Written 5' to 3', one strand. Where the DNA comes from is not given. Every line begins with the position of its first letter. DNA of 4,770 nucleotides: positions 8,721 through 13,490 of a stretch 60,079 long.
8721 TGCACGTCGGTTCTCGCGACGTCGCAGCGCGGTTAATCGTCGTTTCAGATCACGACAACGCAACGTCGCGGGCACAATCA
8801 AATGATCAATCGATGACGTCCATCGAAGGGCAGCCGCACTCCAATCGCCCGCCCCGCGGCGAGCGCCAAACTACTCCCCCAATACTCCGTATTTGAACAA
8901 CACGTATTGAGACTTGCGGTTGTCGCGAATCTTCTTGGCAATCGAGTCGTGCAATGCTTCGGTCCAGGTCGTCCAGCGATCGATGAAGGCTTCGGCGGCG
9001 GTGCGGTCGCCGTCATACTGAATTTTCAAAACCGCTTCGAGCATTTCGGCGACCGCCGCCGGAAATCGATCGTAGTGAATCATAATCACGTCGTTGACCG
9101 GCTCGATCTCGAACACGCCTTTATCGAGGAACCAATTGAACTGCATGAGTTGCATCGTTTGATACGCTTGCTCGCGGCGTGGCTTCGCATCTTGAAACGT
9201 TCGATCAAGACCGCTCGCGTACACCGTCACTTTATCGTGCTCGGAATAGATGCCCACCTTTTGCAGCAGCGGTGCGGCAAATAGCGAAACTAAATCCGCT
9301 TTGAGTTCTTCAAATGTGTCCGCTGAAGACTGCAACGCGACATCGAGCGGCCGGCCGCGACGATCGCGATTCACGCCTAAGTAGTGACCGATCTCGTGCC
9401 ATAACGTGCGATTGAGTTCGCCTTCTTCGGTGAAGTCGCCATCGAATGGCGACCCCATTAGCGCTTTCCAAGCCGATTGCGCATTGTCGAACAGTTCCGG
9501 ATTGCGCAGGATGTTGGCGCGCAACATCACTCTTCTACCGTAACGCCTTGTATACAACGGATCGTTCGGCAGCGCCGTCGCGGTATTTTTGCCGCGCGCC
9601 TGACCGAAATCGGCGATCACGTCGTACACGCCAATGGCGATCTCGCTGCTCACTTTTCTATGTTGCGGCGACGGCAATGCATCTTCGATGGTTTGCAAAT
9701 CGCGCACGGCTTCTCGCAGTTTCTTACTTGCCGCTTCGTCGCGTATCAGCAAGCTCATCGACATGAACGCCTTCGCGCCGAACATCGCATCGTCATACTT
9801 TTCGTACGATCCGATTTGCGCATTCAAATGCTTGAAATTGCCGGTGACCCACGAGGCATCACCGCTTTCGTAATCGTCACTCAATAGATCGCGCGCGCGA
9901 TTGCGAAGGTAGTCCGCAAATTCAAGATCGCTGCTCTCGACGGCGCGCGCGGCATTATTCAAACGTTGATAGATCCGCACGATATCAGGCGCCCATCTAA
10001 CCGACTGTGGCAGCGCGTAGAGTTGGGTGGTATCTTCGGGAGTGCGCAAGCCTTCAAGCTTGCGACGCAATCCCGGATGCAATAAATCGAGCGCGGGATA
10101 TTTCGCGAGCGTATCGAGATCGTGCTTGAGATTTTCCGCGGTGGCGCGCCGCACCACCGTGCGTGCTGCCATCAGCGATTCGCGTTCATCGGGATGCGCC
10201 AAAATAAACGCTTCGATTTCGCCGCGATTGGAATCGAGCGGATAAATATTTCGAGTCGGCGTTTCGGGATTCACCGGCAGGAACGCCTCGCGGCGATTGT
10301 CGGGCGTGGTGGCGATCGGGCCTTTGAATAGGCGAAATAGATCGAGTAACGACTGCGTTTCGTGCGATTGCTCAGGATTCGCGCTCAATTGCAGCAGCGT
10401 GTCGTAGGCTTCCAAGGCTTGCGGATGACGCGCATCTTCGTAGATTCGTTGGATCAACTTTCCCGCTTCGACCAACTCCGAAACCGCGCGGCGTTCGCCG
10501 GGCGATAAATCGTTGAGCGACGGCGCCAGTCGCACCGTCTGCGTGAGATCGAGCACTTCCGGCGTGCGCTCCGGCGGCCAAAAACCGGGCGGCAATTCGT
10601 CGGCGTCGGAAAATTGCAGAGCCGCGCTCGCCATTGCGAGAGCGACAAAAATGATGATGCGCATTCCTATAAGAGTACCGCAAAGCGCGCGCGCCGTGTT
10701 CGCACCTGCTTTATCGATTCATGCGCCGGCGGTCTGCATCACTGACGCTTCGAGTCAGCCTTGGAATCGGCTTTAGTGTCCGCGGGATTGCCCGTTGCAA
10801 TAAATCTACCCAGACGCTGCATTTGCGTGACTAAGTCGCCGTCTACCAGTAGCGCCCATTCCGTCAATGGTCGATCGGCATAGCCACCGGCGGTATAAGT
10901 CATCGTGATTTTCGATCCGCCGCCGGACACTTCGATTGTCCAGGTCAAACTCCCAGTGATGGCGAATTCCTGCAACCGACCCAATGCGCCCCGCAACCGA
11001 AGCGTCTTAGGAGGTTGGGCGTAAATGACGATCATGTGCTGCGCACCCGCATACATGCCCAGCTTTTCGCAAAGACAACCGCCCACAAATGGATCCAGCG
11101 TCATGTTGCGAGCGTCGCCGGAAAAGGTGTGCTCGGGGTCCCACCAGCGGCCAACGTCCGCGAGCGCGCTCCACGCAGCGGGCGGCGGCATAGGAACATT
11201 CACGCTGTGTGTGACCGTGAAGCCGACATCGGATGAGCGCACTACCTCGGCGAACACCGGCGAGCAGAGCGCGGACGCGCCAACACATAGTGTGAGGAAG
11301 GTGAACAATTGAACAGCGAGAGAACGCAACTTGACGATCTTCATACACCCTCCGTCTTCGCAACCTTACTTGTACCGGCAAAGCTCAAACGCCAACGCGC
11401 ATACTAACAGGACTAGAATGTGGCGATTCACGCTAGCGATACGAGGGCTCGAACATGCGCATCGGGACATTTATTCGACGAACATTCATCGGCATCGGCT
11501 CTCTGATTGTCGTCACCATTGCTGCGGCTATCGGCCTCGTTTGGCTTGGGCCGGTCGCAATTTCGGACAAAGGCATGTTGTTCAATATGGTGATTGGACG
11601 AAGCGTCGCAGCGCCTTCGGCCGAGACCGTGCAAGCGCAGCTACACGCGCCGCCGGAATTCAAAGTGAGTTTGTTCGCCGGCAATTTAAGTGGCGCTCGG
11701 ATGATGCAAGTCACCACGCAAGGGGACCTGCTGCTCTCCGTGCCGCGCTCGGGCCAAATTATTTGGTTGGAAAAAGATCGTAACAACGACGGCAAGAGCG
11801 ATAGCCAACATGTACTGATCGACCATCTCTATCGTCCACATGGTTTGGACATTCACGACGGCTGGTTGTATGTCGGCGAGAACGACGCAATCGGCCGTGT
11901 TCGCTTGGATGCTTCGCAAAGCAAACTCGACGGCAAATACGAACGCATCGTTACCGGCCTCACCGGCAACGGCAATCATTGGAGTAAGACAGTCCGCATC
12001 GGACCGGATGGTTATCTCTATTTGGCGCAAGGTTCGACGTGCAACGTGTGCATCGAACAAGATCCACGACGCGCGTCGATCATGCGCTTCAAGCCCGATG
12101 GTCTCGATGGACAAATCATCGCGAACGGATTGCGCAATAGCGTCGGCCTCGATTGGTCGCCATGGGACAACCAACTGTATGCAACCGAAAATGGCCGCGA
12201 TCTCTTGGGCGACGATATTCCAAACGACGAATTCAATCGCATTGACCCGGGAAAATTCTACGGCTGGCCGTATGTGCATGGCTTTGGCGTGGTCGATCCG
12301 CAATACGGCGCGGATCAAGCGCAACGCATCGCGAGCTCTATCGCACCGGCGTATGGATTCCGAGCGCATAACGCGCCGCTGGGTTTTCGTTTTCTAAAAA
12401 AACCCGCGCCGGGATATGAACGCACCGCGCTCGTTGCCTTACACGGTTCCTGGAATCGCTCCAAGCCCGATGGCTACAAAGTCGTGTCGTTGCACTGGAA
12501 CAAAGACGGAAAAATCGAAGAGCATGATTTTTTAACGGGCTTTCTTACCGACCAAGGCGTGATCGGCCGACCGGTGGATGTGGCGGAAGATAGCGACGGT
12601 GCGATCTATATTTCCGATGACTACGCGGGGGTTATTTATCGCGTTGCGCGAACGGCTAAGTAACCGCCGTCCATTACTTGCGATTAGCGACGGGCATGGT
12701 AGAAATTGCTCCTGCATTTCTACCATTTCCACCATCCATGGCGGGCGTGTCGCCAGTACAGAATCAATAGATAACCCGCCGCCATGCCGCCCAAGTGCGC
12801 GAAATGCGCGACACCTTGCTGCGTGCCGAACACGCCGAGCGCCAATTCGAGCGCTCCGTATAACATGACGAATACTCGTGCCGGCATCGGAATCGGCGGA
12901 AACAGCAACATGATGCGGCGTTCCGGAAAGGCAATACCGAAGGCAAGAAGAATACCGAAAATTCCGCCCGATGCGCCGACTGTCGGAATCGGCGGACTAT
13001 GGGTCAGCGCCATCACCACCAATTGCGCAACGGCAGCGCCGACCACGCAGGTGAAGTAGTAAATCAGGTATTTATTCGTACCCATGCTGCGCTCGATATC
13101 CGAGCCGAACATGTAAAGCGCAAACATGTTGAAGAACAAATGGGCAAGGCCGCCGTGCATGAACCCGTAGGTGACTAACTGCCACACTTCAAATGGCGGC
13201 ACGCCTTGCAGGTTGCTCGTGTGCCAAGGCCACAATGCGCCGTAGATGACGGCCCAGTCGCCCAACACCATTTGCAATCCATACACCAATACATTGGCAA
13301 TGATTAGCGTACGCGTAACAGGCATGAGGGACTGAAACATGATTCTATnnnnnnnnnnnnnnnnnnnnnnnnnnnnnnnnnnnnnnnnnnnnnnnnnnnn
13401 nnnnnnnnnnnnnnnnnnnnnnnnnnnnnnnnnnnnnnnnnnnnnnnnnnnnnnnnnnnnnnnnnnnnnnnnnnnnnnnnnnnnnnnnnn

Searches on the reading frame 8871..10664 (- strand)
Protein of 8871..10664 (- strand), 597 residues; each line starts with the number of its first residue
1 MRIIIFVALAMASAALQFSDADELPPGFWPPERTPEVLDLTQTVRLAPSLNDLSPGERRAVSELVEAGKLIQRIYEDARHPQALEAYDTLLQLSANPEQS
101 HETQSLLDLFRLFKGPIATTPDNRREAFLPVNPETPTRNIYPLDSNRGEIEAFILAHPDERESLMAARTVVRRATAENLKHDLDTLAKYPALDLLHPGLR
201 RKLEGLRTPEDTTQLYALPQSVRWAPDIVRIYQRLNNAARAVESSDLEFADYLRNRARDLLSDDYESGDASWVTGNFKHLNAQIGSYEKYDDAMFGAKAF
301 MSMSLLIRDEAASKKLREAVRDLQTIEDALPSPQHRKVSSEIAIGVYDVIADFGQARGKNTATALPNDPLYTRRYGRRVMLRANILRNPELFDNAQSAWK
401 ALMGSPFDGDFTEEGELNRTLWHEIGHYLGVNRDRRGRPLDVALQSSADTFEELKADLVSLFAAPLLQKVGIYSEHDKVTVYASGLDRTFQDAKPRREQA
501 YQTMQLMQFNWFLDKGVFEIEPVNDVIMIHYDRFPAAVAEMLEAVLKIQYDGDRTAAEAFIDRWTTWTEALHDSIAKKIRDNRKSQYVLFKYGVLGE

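Call 65: search_protein_families(library=pfam, proteins=[window:8871-10664:-], max_evalue=0.0001)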
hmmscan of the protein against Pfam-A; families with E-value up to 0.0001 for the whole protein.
window:8871-10664:- (597 aa): 1 family
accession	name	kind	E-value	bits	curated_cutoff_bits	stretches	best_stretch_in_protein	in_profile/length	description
PF18818.7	MPTase-PolyVal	-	8.2e-06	26.4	27.5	1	406-482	33-105/126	Zincin-like metallopeptidase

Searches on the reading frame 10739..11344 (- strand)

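Call 65: search_protein_families(library=pfam, proteins=[window:10739-11344:-], max_evalue=0.0001)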
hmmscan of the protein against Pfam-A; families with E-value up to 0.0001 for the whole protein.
window:10739-11344:- (201 aa): 1 family
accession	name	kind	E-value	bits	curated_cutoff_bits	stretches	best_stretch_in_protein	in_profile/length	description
PF10604.15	Polyketide_cyc2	-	1.1e-07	32.7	27.4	1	43-178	3-137/142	Polyketide cyclase / dehydrase and lipid transport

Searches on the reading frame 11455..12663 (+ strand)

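Call 65: search_protein_families(library=pfam, proteins=[window:11455-12663:+], max_evalue=0.0001)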
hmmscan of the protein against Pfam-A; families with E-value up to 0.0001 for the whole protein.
window:11455-12663:+ (402 aa): 3 families
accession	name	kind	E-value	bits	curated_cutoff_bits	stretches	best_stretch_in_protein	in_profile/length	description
PF07995.17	GSDH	-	2.2e-17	63.8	25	1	142-393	80-329/332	Glucose / Sorbosone dehydrogenase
PF23500.1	DUF7133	-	6.6e-14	52.4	27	1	98-251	57-211/385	Domain of unknown function (DUF7133)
PF22807.2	TrAA12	-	3.1e-05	22.9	30.9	0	293-353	269-324/463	TrAA12-like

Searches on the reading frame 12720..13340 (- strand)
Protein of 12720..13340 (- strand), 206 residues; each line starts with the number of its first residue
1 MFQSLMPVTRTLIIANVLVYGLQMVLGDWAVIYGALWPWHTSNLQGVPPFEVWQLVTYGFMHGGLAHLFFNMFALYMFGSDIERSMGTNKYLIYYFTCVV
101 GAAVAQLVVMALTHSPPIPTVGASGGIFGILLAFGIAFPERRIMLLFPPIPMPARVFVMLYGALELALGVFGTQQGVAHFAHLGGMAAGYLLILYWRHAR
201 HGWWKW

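Call 65: search_protein_families(library=pfam, proteins=[window:12720-13340:-], max_evalue=0.0001)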
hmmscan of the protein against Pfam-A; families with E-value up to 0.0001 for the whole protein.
window:12720-13340:- (206 aa): 2 families
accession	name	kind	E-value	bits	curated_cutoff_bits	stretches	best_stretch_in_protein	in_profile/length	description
PF01694.28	Rhomboid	-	4.8e-33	114.8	22.6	1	50-196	2-140/143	Rhomboid domain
PF08551.15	DUF1751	-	1.9e-05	25.6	22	1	52-117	8-77/99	Eukaryotic integral membrane protein (DUF1751)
